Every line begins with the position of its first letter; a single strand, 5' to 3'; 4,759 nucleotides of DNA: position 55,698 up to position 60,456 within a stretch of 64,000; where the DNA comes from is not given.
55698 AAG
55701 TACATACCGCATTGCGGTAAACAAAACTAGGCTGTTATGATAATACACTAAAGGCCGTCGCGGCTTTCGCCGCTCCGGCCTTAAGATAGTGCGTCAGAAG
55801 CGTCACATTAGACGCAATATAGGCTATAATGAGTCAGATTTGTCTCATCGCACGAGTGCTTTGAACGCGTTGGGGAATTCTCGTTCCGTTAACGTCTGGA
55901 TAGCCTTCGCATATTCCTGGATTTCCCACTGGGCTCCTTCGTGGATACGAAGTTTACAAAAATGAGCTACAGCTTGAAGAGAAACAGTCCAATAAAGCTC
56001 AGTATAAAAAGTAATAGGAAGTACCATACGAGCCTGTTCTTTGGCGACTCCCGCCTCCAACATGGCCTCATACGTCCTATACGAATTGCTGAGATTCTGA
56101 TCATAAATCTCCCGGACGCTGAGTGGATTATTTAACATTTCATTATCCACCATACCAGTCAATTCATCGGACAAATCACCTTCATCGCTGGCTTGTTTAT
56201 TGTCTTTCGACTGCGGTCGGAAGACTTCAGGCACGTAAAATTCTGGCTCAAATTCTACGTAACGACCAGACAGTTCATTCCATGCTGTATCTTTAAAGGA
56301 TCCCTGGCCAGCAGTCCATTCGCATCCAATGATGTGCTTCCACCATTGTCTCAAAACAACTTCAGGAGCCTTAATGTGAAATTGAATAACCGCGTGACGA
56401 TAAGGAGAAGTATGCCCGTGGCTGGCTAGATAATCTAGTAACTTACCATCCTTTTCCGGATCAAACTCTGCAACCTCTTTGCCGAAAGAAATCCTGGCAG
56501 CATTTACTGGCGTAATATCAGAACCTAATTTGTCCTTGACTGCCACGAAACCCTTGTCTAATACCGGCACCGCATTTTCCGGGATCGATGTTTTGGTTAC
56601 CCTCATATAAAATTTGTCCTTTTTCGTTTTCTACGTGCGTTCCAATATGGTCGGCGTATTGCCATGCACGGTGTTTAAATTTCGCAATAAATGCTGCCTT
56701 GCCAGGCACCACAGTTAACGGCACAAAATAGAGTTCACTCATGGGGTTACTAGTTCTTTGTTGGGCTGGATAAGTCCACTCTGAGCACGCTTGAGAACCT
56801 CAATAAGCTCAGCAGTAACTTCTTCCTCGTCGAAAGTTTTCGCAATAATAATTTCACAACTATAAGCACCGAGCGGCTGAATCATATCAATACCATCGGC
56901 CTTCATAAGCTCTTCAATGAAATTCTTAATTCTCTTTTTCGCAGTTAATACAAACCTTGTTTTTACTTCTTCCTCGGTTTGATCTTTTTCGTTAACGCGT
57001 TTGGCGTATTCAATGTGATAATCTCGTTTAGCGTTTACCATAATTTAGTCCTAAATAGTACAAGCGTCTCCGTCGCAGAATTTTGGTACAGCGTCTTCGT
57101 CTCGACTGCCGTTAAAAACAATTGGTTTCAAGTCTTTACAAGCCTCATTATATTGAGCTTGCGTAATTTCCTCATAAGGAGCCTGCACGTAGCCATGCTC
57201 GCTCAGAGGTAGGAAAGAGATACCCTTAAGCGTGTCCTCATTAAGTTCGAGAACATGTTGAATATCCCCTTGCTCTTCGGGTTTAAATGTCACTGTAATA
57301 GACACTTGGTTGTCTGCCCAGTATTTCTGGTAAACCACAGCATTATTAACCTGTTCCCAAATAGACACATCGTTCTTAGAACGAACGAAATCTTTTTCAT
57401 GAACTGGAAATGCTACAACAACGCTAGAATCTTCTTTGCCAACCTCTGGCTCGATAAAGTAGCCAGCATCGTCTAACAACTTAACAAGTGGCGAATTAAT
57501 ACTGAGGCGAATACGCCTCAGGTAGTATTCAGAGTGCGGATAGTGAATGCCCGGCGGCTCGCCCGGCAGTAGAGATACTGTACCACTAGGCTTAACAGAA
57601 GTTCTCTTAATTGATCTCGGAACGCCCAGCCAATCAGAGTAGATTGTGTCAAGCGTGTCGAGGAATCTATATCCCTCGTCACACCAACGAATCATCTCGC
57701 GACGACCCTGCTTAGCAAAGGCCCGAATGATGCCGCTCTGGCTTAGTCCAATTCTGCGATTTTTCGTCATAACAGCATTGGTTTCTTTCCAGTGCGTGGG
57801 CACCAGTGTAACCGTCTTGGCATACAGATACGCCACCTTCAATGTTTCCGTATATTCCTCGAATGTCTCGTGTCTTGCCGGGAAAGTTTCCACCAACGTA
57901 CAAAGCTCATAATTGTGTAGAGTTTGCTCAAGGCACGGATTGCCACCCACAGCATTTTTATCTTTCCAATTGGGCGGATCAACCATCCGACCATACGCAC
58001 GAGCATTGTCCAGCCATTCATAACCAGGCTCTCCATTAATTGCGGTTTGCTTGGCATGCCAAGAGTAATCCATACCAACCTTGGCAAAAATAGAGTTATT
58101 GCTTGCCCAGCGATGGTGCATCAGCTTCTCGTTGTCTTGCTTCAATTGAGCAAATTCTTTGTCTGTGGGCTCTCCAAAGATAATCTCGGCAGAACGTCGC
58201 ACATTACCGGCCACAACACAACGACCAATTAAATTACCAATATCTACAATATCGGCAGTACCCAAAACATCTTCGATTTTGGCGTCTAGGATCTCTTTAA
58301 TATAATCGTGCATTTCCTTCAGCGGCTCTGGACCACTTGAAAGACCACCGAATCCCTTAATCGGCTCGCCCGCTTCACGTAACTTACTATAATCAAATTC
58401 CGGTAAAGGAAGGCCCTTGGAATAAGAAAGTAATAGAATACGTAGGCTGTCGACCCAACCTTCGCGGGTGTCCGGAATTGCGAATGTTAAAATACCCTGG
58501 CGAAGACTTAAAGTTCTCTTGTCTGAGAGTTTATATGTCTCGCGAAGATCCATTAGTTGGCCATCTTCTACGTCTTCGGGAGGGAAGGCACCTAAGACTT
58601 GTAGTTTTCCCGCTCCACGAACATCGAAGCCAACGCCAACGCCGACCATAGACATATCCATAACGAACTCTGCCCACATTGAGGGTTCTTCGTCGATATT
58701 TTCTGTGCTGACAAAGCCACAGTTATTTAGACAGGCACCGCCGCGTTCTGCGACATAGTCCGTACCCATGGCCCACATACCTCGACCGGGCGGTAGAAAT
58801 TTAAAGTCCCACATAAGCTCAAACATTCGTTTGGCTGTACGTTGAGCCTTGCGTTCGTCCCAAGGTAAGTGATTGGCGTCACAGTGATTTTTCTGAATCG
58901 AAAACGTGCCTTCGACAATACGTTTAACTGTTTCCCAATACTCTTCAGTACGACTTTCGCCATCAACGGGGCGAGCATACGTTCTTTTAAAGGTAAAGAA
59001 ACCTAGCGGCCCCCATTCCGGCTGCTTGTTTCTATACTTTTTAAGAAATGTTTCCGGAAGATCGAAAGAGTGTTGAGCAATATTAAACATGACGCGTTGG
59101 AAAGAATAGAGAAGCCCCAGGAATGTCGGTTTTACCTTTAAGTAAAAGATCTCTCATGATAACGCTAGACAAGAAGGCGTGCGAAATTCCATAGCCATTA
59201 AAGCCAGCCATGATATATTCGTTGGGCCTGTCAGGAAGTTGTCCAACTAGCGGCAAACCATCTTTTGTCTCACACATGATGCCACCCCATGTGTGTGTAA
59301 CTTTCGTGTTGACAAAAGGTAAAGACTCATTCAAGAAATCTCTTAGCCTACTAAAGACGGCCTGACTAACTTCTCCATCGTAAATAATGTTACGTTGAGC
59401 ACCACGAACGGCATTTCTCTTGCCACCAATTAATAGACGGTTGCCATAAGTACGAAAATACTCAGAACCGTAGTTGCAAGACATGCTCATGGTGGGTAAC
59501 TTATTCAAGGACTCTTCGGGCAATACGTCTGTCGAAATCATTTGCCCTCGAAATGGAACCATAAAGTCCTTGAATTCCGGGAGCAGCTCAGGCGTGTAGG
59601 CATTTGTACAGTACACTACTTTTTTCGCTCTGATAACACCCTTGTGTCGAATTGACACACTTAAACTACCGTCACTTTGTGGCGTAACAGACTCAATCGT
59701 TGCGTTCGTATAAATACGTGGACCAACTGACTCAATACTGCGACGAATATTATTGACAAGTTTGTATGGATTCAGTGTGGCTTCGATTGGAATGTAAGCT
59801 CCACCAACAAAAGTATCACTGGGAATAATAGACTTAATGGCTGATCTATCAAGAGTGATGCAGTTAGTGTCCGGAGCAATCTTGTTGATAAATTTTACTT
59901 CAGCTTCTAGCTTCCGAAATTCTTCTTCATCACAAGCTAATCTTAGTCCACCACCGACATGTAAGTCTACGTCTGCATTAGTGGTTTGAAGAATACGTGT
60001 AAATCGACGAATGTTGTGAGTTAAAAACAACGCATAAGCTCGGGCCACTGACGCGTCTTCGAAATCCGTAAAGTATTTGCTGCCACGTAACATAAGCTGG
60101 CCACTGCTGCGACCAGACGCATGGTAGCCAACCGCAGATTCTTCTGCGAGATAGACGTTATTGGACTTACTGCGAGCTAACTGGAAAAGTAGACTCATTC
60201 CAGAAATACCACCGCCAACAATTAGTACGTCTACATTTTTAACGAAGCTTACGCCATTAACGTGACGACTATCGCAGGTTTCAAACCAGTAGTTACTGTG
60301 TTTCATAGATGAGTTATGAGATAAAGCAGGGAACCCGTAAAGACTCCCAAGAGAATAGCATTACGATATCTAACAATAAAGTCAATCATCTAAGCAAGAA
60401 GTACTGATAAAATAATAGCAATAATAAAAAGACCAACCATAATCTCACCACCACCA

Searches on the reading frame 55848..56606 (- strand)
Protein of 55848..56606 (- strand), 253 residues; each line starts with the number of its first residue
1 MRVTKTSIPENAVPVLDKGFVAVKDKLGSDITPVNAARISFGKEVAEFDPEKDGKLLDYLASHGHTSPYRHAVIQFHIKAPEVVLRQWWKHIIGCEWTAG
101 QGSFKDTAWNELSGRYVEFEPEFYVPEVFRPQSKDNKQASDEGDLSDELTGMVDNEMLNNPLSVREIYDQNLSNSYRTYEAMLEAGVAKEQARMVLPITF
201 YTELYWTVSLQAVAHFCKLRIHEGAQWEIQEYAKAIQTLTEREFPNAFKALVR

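Call 20: search_protein_families(library=pfam, max_evalue=0.001, proteins=[window:55848-56606:-])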
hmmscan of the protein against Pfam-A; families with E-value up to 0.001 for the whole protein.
window:55848-56606:- (253 aa): 1 family
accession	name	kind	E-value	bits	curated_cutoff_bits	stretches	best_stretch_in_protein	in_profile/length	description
PF02511.20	Thy1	-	6e-45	153.8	24.8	1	28-246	8-191/191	Thymidylate synthase complementing protein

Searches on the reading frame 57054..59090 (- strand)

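Call 20: search_protein_families(library=pfam, max_evalue=0.001, proteins=[window:57054-59090:-])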
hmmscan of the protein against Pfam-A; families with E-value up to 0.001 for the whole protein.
window:57054-59090:- (679 aa): 3 families
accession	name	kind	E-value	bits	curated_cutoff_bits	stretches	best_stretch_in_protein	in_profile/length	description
PF17975.6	RNR_Alpha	-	1.8e-31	109.1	26.4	1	12-110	2-101/101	Ribonucleotide reductase alpha domain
PF21995.1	RNR-II_ins_dom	-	2.4e-11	44.3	27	1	192-268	26-107/107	B12-dependent ribonucleotide reductase, insertion domain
PF02867.20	Ribonuc_red_lgC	-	0.00073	18.7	23.9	0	382-462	208-299/523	Ribonucleotide reductase, barrel domain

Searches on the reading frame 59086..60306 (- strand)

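Call 20: search_protein_families(library=pfam, max_evalue=0.001, proteins=[window:59086-60306:-])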
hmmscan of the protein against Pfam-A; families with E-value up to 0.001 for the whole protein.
window:59086-60306:- (407 aa): 1 family
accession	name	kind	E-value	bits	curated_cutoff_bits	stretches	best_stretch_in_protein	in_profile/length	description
PF01266.30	DAO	-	1.5e-52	179.7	27.9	1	26-386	1-352/353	FAD dependent oxidoreductase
